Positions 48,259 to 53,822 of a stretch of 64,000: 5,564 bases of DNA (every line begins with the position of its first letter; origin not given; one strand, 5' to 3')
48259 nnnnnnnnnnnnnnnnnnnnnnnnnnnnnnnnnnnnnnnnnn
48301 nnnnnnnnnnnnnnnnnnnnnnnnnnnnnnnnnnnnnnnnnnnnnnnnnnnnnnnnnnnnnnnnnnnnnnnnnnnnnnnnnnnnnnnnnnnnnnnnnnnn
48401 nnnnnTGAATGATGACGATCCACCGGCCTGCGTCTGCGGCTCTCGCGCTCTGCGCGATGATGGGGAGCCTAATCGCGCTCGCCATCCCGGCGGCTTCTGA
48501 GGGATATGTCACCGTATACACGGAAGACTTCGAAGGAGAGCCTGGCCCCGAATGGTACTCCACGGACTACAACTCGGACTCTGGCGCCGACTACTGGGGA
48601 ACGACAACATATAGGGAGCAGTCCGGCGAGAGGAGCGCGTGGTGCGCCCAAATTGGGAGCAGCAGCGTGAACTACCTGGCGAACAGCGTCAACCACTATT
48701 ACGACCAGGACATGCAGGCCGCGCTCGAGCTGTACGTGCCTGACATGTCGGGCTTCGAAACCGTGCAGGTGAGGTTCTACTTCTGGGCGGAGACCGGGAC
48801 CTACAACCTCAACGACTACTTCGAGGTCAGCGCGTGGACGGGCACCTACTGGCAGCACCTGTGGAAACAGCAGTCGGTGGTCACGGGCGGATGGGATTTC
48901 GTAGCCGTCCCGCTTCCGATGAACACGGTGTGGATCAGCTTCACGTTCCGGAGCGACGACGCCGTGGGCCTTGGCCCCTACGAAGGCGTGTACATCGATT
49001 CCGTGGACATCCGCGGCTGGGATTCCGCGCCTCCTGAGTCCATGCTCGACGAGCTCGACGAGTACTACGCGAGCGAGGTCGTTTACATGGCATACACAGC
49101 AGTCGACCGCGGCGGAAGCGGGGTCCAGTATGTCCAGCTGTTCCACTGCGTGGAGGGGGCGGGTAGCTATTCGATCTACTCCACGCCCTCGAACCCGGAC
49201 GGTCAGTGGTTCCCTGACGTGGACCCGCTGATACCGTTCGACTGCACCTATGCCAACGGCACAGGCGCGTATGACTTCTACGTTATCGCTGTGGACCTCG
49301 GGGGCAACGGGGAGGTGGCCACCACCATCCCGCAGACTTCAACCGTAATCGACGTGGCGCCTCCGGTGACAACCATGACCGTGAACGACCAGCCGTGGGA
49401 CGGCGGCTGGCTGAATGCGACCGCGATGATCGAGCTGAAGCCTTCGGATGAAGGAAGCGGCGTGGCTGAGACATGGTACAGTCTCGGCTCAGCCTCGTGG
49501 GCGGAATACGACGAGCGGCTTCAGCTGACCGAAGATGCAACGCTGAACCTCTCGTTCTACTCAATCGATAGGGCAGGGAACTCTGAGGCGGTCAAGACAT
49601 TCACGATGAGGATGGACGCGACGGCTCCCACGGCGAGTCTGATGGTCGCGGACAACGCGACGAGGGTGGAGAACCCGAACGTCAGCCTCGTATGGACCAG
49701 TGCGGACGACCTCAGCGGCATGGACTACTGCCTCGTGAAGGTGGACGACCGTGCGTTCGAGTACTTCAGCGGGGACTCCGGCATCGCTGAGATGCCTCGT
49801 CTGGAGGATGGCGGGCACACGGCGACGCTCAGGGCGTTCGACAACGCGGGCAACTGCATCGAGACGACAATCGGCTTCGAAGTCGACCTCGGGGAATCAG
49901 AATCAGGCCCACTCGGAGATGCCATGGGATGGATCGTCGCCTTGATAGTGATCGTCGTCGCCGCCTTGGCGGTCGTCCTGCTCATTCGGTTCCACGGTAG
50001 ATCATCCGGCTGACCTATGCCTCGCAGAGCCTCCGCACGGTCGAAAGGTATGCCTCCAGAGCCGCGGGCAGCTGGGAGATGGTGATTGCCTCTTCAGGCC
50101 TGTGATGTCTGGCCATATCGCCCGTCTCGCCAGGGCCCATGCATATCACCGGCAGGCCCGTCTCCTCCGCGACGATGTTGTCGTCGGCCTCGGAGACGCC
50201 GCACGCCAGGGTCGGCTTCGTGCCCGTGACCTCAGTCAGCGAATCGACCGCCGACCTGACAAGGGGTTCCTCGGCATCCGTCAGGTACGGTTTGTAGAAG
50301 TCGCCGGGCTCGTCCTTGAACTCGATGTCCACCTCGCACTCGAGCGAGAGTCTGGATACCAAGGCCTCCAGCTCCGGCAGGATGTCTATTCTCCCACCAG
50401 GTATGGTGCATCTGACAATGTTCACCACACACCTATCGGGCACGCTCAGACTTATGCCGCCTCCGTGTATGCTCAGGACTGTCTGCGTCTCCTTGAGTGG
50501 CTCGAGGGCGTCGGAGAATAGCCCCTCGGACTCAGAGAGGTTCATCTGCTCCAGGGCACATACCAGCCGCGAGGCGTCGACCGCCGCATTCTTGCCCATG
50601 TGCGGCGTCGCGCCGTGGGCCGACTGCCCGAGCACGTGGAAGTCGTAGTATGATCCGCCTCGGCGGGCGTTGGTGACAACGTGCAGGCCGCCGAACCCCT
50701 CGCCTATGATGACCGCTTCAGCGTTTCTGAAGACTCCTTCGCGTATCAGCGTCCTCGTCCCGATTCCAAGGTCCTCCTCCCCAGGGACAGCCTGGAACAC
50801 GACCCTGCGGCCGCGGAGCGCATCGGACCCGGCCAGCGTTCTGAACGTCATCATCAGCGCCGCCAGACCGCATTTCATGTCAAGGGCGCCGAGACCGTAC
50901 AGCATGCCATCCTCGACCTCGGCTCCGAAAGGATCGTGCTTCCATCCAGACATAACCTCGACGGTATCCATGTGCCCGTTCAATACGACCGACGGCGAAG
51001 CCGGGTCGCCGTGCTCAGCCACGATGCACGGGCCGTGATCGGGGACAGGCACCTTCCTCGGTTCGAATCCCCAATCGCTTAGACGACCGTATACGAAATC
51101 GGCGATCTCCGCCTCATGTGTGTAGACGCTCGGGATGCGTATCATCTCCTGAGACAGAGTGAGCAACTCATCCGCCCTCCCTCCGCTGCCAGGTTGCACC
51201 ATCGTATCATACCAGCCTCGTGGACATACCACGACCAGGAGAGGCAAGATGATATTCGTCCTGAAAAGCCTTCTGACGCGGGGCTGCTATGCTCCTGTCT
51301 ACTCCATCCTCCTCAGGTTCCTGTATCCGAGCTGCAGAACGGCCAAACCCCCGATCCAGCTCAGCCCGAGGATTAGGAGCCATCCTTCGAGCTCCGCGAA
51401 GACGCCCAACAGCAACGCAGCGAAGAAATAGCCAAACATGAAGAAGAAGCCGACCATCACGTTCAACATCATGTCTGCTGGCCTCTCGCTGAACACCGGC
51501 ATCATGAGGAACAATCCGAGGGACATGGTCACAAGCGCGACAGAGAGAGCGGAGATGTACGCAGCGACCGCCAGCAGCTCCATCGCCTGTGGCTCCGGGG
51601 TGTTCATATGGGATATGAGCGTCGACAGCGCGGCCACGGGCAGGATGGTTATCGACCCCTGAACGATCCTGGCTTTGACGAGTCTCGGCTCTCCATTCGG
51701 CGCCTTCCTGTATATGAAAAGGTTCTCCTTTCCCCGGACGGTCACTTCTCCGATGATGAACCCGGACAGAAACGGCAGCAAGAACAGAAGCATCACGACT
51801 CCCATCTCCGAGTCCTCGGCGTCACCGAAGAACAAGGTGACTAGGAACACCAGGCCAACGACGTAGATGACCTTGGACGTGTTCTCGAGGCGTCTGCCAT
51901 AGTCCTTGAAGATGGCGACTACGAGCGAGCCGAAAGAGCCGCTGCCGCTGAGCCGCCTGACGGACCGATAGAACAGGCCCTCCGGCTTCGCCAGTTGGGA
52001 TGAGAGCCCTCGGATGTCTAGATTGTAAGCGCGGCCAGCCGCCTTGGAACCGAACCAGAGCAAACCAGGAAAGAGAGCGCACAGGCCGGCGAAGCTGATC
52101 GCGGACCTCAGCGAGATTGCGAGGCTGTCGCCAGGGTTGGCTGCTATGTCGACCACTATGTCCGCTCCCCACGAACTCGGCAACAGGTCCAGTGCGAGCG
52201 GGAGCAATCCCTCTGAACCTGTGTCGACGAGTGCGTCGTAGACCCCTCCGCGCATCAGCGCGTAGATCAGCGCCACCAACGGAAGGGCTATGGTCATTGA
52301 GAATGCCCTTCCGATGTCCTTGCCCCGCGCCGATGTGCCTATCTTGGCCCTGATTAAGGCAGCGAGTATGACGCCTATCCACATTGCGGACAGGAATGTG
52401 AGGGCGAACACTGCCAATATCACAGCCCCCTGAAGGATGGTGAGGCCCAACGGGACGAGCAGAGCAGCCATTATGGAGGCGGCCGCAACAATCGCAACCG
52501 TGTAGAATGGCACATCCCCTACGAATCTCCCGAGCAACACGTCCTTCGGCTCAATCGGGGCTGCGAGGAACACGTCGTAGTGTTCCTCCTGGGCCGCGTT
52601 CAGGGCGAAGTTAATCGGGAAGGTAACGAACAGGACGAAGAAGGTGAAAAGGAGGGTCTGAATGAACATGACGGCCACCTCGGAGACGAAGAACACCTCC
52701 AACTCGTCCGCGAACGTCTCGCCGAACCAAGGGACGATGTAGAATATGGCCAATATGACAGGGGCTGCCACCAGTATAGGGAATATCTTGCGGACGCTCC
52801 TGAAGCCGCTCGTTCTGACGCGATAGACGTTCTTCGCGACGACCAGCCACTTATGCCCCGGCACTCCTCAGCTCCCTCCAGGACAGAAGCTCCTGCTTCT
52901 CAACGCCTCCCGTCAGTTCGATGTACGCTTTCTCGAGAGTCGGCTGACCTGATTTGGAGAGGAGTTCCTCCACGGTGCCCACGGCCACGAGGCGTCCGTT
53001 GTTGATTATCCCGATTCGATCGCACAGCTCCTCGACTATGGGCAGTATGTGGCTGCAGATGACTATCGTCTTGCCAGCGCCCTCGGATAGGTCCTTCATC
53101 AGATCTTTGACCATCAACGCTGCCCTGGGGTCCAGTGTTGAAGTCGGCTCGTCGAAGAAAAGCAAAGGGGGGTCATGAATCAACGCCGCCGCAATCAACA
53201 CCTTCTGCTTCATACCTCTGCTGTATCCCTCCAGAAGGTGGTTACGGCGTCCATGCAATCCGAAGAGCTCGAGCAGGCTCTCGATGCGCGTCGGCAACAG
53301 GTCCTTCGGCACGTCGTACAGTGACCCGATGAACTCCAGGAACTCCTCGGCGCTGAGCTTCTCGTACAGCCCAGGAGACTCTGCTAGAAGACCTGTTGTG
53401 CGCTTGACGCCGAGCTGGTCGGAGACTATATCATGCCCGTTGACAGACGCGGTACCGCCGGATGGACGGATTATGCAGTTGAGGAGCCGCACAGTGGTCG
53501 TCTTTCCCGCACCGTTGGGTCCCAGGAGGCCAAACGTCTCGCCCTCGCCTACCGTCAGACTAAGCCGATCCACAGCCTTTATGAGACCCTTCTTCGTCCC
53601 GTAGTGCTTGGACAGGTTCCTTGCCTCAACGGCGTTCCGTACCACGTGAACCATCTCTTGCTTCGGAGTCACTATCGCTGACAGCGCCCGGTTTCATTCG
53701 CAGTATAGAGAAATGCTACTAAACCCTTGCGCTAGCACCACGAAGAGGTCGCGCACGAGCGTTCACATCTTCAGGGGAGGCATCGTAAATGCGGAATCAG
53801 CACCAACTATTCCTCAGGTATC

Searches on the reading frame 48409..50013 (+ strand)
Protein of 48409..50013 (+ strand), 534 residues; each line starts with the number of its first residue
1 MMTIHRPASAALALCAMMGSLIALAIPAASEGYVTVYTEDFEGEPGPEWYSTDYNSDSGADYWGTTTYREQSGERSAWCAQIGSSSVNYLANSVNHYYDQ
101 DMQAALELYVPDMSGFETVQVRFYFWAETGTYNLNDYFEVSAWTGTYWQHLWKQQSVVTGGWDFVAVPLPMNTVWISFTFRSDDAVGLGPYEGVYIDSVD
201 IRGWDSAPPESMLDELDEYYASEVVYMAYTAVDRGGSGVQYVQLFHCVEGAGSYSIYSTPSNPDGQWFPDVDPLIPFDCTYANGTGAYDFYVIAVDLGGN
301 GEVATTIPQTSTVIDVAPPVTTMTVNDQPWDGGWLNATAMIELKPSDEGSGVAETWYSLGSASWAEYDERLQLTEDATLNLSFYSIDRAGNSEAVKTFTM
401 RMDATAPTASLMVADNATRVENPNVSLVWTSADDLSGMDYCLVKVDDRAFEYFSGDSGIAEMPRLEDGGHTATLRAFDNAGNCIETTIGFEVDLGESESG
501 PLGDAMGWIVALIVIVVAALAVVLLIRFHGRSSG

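Call 11: search_protein_families(library=pfam, proteins=[window:48409-50013:+], max_evalue=0.001)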
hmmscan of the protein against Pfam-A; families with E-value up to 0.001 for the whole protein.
window:48409-50013:+ (534 aa): 1 family
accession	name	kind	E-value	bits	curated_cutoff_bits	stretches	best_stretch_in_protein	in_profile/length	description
PF19077.6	Big_13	-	1e-06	29.6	27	0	414-493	20-101/102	Bacterial Ig-like domain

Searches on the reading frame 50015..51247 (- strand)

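Call 11: search_protein_families(library=pfam, proteins=[window:50015-51247:-], max_evalue=0.001)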
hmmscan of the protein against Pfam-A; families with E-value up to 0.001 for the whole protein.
window:50015-51247:- (410 aa): 3 families
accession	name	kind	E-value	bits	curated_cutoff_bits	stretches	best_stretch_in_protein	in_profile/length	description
PF01546.33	Peptidase_M20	-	4.9e-26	92.4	24.6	1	88-405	1-205/206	Peptidase family M20/M25/M40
PF07687.19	M20_dimer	-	5.6e-09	36.4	21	1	193-282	1-83/107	Peptidase dimerisation domain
PF04389.22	Peptidase_M28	-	4.5e-08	33.5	21.3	1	82-179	11-89/193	Peptidase family M28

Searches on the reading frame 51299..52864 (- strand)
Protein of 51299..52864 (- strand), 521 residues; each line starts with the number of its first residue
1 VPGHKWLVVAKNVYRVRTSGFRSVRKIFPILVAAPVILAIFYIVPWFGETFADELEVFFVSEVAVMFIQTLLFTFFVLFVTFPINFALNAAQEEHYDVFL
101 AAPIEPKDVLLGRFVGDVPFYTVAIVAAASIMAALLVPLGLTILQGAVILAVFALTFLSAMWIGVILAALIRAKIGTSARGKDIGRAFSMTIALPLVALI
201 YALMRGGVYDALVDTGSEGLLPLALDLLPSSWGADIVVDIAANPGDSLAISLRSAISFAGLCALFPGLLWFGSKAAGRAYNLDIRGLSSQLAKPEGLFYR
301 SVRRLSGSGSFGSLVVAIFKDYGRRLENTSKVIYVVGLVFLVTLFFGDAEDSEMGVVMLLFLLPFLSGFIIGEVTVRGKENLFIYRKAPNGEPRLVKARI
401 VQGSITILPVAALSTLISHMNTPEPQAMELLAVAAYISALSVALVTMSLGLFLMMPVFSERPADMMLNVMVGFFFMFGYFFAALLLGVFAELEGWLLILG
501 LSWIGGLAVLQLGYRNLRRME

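Call 11: search_protein_families(library=pfam, proteins=[window:51299-52864:-], max_evalue=0.001)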
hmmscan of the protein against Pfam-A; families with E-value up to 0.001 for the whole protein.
window:51299-52864:- (521 aa): 1 family
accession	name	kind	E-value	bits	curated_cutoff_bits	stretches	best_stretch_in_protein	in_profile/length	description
PF01061.29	ABC2_membrane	-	6.3e-06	26.3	26.9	1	24-172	22-157/211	ABC-2 type transporter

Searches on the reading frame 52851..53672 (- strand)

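Call 11: search_protein_families(library=pfam, proteins=[window:52851-53672:-], max_evalue=0.001)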
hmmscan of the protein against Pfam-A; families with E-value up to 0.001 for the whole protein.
window:52851-53672:- (273 aa): 2 families
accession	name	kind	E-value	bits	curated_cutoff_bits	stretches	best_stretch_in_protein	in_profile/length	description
PF00005.33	ABC_tran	-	7.5e-25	88.6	25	1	35-178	2-137/137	ABC transporter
PF13304.12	AAA_21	-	1.8e-11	45.1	27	1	137-209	225-299/304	AAA domain, putative AbiEii toxin, Type IV TA system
